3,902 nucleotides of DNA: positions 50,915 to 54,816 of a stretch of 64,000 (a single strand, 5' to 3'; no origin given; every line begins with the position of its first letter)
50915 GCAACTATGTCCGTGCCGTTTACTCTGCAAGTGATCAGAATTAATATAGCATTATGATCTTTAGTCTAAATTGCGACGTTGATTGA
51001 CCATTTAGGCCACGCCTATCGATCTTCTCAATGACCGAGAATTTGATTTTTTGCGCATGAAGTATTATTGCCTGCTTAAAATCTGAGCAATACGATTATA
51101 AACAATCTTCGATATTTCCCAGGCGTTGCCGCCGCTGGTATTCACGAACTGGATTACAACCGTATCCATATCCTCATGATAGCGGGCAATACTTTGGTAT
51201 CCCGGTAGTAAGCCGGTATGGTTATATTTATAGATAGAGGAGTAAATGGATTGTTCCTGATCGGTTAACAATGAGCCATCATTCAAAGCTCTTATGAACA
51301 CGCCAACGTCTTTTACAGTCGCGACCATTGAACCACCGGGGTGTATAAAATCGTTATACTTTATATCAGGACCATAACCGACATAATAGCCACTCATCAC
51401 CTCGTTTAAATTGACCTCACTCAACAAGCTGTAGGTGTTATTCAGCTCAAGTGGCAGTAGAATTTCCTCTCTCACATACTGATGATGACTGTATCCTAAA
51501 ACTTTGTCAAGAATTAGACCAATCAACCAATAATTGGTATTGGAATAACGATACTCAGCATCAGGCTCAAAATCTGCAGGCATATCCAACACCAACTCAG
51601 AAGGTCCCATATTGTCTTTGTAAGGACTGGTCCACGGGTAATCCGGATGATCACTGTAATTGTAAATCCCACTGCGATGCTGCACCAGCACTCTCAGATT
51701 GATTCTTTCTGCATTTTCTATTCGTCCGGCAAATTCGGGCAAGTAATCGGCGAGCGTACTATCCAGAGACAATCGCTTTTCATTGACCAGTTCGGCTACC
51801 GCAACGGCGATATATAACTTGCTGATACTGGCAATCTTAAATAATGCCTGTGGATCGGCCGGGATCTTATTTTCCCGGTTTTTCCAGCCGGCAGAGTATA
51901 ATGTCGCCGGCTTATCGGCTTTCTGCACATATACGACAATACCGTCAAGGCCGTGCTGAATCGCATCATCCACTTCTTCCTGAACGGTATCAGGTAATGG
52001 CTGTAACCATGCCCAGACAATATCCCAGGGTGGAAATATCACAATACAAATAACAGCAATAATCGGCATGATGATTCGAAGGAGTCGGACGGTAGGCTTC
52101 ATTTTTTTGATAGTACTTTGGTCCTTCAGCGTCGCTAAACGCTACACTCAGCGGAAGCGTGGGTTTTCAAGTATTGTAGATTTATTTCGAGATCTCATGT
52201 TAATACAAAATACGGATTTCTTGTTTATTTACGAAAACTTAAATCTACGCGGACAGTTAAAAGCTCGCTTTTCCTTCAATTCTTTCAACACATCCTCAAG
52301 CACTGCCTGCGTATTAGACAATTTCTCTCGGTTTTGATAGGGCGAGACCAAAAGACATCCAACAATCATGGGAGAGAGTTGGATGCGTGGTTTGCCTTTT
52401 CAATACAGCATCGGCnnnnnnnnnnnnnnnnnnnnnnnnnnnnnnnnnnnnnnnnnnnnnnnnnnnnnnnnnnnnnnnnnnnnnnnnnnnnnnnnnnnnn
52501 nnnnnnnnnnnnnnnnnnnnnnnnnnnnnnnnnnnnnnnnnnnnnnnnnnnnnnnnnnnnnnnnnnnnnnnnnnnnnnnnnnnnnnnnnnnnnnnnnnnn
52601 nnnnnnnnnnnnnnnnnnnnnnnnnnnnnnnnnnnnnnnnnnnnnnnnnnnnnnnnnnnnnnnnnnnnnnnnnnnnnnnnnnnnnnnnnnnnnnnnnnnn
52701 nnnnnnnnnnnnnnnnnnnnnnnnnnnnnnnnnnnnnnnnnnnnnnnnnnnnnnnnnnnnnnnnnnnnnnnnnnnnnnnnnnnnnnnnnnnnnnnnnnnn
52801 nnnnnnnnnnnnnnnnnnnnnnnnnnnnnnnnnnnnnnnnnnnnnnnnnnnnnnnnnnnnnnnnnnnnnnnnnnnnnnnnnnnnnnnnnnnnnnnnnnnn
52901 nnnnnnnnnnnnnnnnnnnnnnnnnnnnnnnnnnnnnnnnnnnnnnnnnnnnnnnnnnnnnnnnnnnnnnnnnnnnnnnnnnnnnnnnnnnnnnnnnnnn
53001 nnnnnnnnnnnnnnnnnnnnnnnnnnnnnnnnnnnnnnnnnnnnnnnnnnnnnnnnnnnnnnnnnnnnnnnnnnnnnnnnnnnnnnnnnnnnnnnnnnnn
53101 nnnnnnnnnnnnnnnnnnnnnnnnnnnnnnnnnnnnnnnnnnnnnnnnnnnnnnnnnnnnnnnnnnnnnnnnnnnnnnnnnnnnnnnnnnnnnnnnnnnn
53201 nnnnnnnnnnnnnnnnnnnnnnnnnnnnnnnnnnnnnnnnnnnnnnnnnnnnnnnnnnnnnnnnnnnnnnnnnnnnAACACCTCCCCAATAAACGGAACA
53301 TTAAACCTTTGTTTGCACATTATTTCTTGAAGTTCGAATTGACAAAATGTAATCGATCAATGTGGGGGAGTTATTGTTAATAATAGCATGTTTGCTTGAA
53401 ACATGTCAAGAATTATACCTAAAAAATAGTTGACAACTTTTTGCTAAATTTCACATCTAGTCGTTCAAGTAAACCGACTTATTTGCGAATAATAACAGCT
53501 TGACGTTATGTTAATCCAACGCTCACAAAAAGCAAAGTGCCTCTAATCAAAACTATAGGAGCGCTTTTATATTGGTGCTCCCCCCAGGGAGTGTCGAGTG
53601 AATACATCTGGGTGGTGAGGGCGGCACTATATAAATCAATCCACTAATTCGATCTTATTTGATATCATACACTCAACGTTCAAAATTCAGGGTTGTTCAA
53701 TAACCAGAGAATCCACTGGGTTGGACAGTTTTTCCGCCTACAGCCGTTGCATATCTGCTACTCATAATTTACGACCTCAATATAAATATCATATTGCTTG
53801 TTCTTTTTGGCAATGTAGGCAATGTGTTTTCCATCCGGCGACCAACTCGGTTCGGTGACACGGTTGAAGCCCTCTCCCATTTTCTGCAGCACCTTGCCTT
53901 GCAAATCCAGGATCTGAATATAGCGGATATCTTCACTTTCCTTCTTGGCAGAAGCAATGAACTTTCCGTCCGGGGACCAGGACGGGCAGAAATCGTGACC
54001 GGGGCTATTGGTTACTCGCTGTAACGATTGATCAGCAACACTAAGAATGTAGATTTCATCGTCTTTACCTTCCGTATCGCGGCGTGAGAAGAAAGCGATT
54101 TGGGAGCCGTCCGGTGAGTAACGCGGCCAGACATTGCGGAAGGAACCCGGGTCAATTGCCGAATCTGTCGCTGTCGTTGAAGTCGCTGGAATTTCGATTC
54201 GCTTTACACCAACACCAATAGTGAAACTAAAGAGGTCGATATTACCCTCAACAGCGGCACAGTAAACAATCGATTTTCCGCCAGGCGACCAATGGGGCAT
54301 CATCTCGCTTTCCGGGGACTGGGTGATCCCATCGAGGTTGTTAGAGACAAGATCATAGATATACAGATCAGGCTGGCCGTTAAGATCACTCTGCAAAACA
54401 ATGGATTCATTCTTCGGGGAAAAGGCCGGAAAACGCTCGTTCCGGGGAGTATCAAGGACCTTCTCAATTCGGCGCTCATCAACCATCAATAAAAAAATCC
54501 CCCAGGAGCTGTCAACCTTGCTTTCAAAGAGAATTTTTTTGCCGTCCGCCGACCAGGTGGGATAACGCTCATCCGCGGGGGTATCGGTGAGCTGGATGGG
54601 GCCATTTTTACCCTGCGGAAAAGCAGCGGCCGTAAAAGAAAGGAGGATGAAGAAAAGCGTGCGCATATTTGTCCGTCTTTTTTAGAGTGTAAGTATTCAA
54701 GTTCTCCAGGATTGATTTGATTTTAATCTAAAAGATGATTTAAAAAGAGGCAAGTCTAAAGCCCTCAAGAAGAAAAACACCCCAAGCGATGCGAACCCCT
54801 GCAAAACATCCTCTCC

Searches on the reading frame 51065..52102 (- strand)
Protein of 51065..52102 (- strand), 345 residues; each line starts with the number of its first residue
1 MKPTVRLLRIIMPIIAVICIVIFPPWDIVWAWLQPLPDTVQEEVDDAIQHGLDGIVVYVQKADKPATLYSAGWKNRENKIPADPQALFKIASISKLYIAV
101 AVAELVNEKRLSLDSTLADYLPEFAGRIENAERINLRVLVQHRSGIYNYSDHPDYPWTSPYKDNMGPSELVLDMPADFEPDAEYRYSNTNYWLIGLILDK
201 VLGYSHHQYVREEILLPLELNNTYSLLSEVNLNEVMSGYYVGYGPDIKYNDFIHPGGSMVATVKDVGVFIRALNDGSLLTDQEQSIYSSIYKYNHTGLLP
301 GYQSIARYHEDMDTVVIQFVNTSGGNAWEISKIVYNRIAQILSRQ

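Call 6: search_protein_families(library=pfam, proteins=[window:51065-52102:-], max_evalue=0.01)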
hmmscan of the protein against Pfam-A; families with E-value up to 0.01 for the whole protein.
window:51065-52102:- (345 aa): 2 families
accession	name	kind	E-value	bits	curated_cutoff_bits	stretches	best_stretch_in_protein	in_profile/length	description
PF00144.29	Beta-lactamase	-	5.2e-44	151.2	27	1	45-284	10-246/329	Beta-lactamase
PF13354.11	Beta-lactamase2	-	0.00015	21.6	22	1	82-117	15-50/214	Beta-lactamase enzyme family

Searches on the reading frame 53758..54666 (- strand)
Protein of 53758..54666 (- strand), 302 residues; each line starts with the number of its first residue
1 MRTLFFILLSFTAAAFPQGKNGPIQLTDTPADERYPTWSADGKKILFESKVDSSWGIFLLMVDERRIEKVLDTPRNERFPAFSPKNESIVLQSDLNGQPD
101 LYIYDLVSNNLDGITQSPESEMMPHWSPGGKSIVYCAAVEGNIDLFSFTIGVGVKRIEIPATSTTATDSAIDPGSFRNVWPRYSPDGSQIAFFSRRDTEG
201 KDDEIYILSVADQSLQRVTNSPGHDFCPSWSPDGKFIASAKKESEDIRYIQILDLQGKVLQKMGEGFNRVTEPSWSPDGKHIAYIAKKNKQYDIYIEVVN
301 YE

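Call 6: search_protein_families(library=pfam, proteins=[window:53758-54666:-], max_evalue=0.01)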
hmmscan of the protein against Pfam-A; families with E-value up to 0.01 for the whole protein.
window:53758-54666:- (302 aa): 10 families
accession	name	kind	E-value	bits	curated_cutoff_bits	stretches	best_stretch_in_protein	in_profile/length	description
PF07676.18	PD40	-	2.3e-50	168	20.9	6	215-238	1-24/38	WD40-like Beta Propeller Repeat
PF00930.27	DPPIV_N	-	5.8e-11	42.2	22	0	98-136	22-60/354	Dipeptidyl peptidase IV (DPP IV) N-terminal region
PF25174.1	Beta-prop_THOC3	-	8.7e-10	38.5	305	1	199-287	65-149/272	THOC3 beta-propeller domain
PF14583.12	Pectate_lyase22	-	3.1e-05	23.3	30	0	78-106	354-382/386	Oligogalacturonate lyase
PF04762.18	Beta-prop_ELP1_1st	-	0.00033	20.1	26.8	1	222-294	209-283/359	ELP1 first N-terminal beta-propeller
PF23414.1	Beta-prop_EML_2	-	0.0011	18.8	90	1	198-295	15-108/266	Echinoderm microtubule-associated protein second beta-propeller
PF24797.1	Beta-prop_WDR35_TULP_N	-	0.0026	17.4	80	0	125-284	163-320/332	WDR35/TULP4 N-terminal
PF24817.1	WD40_WDHD1_1st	-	0.0056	16.3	109.9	0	222-286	219-284/291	WDHD1 first WD40 domain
PF12894.13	ANAPC4_WD40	-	0.0063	17.2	22.9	0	229-251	45-66/91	Anaphase-promoting complex subunit 4 WD40 domain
PF00400.38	WD40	-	0.0076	17.2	27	0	227-244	16-30/39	WD domain, G-beta repeat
